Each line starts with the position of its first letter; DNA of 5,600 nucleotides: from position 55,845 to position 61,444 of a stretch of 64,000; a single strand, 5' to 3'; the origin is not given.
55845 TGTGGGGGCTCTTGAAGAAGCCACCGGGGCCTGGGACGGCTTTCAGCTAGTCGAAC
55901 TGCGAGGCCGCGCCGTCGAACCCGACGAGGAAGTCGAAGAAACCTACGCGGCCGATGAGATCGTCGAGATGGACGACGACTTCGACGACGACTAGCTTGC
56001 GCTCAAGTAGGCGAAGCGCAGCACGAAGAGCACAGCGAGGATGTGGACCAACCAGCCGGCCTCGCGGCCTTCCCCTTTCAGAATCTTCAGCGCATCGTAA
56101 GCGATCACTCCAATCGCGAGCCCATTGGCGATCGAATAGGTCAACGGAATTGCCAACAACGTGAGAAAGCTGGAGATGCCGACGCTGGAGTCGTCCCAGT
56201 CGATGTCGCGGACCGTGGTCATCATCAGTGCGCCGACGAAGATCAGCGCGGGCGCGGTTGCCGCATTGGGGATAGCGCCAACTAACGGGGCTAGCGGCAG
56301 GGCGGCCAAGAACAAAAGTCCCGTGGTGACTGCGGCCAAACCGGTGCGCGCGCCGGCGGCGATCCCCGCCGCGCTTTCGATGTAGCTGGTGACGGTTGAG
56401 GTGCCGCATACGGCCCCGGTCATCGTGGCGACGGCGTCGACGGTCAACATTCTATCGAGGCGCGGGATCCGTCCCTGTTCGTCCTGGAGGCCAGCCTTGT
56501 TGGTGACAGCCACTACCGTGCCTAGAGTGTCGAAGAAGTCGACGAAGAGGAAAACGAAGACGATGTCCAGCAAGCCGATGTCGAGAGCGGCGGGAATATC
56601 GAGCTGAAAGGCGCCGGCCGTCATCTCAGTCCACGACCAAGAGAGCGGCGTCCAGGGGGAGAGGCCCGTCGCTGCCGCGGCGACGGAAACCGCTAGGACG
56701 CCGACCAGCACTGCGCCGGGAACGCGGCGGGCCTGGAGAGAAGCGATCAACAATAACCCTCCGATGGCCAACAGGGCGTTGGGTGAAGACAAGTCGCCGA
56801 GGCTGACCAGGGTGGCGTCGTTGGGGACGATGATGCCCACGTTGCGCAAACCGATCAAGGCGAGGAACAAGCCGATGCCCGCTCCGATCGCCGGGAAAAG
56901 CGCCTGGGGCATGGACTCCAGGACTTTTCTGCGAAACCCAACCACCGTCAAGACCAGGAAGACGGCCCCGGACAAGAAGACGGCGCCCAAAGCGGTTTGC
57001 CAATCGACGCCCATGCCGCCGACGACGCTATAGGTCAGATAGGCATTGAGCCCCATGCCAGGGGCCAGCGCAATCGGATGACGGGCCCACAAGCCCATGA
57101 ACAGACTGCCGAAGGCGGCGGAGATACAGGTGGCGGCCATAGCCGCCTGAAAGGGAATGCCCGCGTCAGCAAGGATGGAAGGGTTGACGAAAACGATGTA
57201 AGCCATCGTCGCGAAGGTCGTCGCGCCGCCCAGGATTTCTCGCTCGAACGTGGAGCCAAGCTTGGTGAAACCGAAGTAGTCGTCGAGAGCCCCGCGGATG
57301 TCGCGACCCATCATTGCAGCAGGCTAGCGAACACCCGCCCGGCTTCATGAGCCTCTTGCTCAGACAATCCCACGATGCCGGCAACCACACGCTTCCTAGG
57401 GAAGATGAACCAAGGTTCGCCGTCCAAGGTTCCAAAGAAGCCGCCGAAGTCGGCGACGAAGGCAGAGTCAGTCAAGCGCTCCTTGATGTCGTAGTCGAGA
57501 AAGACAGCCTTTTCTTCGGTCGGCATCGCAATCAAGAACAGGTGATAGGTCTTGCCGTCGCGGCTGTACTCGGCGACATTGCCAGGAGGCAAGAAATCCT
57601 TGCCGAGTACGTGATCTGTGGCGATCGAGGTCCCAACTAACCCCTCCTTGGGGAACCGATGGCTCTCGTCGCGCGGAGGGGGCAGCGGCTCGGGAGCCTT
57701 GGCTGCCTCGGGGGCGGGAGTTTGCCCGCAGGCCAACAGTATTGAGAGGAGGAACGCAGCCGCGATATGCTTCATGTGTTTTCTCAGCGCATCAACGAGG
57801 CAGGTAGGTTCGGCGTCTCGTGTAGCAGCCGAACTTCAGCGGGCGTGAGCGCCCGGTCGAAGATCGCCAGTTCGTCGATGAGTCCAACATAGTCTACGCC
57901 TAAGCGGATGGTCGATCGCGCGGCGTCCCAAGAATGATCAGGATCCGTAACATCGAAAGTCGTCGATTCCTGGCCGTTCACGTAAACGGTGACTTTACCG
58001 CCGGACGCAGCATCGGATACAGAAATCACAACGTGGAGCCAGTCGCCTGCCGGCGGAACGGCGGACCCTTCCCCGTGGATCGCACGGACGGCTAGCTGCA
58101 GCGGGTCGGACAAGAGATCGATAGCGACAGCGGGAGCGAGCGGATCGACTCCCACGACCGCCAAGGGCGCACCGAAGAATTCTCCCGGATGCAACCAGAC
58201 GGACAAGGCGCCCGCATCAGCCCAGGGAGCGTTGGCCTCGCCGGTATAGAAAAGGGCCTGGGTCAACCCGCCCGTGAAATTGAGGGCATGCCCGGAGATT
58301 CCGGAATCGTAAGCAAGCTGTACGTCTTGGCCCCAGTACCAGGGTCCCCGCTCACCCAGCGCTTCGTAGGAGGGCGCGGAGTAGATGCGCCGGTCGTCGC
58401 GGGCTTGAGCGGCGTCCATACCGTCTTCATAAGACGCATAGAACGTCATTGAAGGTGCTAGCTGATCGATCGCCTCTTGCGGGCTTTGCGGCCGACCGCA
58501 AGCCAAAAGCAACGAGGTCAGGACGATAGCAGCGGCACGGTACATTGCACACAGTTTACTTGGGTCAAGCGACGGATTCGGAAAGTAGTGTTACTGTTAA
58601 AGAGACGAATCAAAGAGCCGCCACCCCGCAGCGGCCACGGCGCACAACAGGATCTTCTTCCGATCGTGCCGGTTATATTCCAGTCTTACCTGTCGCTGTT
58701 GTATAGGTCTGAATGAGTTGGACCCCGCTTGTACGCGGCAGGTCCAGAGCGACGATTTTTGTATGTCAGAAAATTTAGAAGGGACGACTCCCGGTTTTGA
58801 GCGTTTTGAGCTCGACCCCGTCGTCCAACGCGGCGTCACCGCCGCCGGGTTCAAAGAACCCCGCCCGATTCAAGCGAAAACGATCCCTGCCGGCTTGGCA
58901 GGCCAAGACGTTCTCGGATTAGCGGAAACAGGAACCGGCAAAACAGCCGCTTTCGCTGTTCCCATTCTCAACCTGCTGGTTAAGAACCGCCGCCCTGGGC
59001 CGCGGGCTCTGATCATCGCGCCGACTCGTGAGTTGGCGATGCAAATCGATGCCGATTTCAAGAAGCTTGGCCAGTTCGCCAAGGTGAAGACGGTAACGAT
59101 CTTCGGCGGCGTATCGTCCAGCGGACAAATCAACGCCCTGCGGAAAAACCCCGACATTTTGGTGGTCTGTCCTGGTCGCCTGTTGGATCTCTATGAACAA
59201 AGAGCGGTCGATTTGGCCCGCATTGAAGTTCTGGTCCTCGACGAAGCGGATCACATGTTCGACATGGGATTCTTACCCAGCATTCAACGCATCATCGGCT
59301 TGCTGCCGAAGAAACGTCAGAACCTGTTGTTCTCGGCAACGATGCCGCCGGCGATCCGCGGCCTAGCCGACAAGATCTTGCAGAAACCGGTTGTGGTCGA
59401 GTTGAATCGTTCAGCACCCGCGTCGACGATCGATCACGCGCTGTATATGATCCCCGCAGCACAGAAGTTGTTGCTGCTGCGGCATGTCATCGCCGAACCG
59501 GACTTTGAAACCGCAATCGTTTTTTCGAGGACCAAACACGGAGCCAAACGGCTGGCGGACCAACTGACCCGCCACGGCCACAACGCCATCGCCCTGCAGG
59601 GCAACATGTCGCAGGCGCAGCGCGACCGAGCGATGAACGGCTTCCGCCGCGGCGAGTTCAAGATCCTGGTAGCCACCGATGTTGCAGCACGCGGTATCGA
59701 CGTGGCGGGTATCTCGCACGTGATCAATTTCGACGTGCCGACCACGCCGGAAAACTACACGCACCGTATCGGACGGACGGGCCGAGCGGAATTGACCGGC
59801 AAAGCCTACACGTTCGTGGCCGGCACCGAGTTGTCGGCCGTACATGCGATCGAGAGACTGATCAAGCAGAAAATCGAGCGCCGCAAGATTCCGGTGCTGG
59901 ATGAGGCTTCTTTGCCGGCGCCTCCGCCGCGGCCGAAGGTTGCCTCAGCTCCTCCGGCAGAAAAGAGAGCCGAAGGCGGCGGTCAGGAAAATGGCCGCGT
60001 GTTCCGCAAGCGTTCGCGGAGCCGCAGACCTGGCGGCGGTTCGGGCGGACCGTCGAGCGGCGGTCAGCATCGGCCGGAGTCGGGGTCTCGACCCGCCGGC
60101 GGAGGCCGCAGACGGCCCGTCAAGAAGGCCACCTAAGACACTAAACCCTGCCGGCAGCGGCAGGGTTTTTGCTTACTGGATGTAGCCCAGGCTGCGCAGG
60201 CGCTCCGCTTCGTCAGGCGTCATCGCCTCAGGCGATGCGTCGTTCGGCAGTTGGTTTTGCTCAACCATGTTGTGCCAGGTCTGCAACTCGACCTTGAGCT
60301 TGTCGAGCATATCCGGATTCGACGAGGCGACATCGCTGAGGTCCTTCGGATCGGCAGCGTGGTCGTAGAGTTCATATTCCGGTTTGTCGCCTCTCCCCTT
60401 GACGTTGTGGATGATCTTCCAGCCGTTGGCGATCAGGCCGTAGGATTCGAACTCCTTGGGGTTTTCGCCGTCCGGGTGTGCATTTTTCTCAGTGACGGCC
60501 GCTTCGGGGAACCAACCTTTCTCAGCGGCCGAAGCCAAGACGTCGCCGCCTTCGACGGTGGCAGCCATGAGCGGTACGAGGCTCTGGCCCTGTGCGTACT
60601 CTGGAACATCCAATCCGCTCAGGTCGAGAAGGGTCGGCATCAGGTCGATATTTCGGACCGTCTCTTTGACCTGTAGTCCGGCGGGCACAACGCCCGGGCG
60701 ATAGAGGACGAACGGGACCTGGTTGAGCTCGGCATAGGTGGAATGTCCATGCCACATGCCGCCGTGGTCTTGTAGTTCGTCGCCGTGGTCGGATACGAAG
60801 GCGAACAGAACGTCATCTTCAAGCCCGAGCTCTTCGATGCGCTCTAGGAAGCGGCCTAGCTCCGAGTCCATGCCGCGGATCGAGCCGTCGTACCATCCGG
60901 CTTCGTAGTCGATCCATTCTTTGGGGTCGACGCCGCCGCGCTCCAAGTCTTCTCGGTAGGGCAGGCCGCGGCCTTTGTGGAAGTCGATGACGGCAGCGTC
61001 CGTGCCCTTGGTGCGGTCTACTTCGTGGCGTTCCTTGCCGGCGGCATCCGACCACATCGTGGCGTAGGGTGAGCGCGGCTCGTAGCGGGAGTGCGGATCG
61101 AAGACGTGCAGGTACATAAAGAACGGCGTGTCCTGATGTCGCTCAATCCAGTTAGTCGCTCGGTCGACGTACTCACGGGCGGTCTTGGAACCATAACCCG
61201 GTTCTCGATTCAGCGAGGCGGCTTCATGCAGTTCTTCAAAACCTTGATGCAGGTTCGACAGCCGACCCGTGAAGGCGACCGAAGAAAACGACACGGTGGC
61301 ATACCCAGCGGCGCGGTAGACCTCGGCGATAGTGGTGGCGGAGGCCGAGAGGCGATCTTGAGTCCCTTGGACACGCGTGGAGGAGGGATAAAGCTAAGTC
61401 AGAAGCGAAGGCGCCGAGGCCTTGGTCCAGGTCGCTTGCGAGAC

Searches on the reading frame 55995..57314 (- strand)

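Call 70: search_protein_families(library=pfam, proteins=[window:55995-57314:-], max_evalue=0.0001)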
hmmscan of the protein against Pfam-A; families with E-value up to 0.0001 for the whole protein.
window:55995-57314:- (440 aa): 1 family
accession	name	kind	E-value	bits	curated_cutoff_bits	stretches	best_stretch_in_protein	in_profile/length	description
PF00860.26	Xan_ur_permease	-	3.5e-44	151.5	27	1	26-397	3-385/389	Permease family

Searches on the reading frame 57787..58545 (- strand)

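Call 70: search_protein_families(library=pfam, proteins=[window:57787-58545:-], max_evalue=0.0001)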
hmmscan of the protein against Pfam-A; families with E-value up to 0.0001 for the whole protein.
window:57787-58545:- (253 aa): 1 family
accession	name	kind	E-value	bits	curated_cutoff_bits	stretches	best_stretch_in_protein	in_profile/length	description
PF13385.13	Laminin_G_3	-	9.1e-14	52.3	27.6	1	159-238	71-150/151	Concanavalin A-like lectin/glucanases superfamily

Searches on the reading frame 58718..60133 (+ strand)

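Call 70: search_protein_families(library=pfam, proteins=[window:58718-60133:+], max_evalue=0.0001)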
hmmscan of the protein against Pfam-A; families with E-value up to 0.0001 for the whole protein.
window:58718-60133:+ (472 aa): 3 families
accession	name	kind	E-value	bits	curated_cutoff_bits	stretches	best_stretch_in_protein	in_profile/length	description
PF00270.35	DEAD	-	1.8e-49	168.1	26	1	49-212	1-163/167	DEAD/DEAH box helicase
PF00271.37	Helicase_C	-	4.1e-33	114.4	23.5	1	251-357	3-109/110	Helicase conserved C-terminal domain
PF04851.21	ResIII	-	7.4e-10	39.4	22.5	1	69-209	30-162/164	Type III restriction enzyme, res subunit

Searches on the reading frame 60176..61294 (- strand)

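Call 70: search_protein_families(library=pfam, proteins=[window:60176-61294:-], max_evalue=0.0001)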
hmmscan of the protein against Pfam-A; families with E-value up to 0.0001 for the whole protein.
window:60176-61294:- (373 aa): 2 families
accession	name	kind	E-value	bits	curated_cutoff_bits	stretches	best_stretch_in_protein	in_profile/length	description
PF00884.28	Sulfatase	-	1.2e-25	90.9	25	1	37-227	144-300/301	Sulfatase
PF16347.10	SGSH_C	-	8e-15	55.7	29.3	1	185-337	10-148/154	N-sulphoglucosamine sulphohydrolase, C-terminal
